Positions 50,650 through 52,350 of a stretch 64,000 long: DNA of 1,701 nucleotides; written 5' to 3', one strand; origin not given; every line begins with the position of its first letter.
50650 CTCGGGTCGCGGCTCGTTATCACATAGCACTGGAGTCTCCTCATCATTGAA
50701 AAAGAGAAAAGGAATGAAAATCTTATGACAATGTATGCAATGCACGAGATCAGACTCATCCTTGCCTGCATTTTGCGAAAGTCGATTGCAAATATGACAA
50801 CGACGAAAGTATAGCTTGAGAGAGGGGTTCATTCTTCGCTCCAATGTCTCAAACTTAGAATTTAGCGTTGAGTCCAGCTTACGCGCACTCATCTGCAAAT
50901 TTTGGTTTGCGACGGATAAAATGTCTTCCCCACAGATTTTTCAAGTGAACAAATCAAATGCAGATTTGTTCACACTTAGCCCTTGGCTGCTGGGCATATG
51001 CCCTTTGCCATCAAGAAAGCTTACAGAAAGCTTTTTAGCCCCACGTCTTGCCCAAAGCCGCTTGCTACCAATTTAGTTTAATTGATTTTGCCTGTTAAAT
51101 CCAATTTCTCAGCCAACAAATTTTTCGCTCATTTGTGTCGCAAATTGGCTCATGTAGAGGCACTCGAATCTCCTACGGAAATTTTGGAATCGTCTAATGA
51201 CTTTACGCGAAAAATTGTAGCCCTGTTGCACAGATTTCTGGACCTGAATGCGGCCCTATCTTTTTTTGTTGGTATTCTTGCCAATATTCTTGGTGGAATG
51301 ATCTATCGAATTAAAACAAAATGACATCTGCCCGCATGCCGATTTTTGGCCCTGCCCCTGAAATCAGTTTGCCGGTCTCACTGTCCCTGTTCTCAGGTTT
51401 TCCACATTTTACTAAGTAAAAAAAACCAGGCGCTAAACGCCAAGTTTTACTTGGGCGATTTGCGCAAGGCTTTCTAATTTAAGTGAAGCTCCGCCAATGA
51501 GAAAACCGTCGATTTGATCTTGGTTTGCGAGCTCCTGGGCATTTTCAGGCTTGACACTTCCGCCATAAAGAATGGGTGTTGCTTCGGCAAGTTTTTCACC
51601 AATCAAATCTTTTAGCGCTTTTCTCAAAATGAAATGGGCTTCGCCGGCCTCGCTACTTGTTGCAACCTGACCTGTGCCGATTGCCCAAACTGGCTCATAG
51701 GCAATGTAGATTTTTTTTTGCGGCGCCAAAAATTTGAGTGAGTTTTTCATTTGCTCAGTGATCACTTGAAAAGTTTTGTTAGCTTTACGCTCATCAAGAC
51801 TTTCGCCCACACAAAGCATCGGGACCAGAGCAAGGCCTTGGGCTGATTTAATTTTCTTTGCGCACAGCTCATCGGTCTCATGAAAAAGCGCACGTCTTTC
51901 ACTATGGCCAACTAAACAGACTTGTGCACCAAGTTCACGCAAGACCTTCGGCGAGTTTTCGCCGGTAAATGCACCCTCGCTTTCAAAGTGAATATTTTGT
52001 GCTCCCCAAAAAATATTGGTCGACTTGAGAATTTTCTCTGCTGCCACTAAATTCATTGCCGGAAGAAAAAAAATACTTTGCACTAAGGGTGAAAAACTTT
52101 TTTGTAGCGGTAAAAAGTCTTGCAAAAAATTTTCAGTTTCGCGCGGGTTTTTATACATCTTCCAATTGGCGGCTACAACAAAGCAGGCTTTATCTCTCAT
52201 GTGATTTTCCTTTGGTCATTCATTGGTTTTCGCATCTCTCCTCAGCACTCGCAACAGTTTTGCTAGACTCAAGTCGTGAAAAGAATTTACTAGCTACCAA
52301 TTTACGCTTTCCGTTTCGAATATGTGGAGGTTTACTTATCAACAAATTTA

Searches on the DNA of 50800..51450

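Call 95: search_rna_families(source=window, start=50800, end=51450, threshold=evalue, max_evalue=1)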
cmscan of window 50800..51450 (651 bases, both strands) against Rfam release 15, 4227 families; matches with E-value up to 1: 0.
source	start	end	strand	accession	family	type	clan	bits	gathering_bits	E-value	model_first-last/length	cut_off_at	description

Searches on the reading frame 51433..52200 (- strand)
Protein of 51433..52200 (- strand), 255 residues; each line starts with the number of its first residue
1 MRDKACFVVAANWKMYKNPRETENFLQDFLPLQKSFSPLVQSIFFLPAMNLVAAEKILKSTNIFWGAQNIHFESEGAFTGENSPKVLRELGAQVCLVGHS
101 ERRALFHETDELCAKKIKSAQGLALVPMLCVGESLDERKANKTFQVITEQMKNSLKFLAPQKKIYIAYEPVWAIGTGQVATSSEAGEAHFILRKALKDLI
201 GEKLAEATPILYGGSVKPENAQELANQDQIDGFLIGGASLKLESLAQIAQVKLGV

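Call 13: search_protein_families(library=pfam, proteins=[window:51433-52200:-])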
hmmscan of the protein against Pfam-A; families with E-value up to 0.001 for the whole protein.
window:51433-52200:- (255 aa): 1 family
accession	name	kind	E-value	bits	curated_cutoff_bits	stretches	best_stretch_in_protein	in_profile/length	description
PF00121.24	TIM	-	2.1e-83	280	20.1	1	8-250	2-243/245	Triosephosphate isomerase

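Call 15: find_encoding_contigs(protein=window:51433-52200:-, flank=10000, max_places=6)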
Protein window:51433-52200:- (255 aa): 2 contigs read that carry it; 1 place shown.
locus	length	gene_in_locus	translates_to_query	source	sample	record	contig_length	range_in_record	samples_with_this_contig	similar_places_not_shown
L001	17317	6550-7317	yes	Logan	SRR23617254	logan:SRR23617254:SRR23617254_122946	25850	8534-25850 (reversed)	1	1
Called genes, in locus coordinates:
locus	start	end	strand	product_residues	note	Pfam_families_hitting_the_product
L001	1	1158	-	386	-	?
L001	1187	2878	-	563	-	PF05157:MshEN, PF00437:T2SSE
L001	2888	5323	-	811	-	PF21305:type_II_gspD_N0, PF03958:Secretin_N, PF00263:Secretin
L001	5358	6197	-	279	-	PF11356:T2SSC, PF13180:PDZ_2 (weak), PF17820:PDZ_6 (weak)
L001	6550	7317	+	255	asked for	PF00121:TIM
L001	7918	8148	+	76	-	-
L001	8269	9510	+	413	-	PF00291:PALP, PF01842:ACT (weak)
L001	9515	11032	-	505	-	PF02538:Hydantoinase_B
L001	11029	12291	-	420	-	PF05378:Hydant_A_N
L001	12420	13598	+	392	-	PF00155:Aminotran_1_2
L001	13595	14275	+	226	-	PF02224:Cytidylate_kin, PF13189:Cytidylate_kin2 (weak), PF13238:AAA_18 (weak)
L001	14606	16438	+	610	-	PF17092:PCB_OB (faint), PF00575:S1, PF21710:Spt6_S1 (faint), PF00575:S1, PF23459:S1_RRP5 (weak), PF00575:S1, PF23459:S1_RRP5 (weak), PF00575:S1, +2 more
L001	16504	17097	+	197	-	PF16269:DUF4922 (weak), PF01230:HIT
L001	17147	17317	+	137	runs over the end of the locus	PF00903:Glyoxalase, PF13468:Glyoxalase_3, PF13669:Glyoxalase_4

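Call 18: find_related_loci(query=window:51433-52200:-, collection=genome_contigs, flank=10000)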
Query window:51433-52200:- (255 aa) in genome_contigs; peptide patterns used: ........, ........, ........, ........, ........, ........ (x = any residue, [..] = any of these).
204 stretches matched a pattern; 172 encode a relative of the query (tblastn E <= 1e-3); the best 80 are kept; 80 distinct loci.
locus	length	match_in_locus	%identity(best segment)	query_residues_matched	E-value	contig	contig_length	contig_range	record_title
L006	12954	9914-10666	80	1-251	4e-137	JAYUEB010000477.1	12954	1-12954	MAG: Bdellovibrionales bacterium isolate GFS_7426 GFS_7426_476, whole genome shotgun sequence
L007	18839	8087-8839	75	1-253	2e-130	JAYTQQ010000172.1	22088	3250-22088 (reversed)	MAG: Bdellovibrionales bacterium isolate GFS_4694 GFS_4694_171, whole genome shotgun sequence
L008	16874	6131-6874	54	1-253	4e-80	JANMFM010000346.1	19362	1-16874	MAG: Bdellovibrionales bacterium isolate OTE_70b_metabat_204 OTE_70b_k141_2392745, whole genome shotgun sequence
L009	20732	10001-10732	53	1-253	4e-75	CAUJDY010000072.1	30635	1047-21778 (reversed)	MAG: Bdellovibrionota bacterium isolate KLAP26 genome assembly, contig: KLAP26_361160, whole genome shotgun sequence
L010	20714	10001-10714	48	9-251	1e-68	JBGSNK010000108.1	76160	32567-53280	MAG: Bdellovibrionales bacterium isolate JTS-AC254 k141_653382, whole genome shotgun sequence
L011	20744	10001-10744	48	1-250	4e-68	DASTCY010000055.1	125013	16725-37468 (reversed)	MAG TPA_asm: Candidatus Sulfotelmatobacter sp. isolate SMAG_U805 k141_228383, whole genome shotgun sequence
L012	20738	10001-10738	46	1-248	1e-65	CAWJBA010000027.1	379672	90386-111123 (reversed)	MAG: Terriglobia bacterium isolate MFD06526.bin.2.47 genome assembly, contig: contig_6613, whole genome shotgun sequence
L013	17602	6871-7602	46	8-250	3e-65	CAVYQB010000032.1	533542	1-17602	MAG: uncultured Acidobacteriota bacterium isolate MFD09222.bin.1.225 genome assembly, contig: contig_38245, whole genome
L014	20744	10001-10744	47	1-250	3e-65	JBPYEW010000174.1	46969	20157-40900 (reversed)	MAG: Terriglobales bacterium isolate Bin.022.fastaField_pasture_P2 k127_575704, whole genome shotgun sequence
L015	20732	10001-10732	45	8-250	4e-65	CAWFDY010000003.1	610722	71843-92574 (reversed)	MAG: Terriglobia bacterium isolate MFD05521.bin.1.213 genome assembly, contig: contig_21741, whole genome shotgun sequen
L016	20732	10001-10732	45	8-250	4e-65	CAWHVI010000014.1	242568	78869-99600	MAG: uncultured Acidobacteriaceae bacterium isolate MFD02416.bin.1.324 genome assembly, contig: contig_53636, whole geno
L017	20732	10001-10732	44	8-250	4e-65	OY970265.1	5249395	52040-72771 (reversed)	MAG: uncultured Acidobacteriota bacterium isolate MFD01476.bin.1.56 genome assembly, chromosome: 1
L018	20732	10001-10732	44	8-250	4e-65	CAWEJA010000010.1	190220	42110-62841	MAG: Terriglobia bacterium isolate MFD06085.bin.1.165 genome assembly, contig: contig_30437, whole genome shotgun sequen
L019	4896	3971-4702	45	8-250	1e-64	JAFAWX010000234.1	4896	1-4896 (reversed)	MAG: Acidobacteriota bacterium isolate CP_BM_RX_73 BM_RX_k147_9763274, whole genome shotgun sequence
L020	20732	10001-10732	44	8-250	1e-64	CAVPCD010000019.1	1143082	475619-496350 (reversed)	MAG: uncultured Acidobacteriota bacterium isolate MFD10064.bin.1.147 genome assembly, contig: contig_6825, whole genome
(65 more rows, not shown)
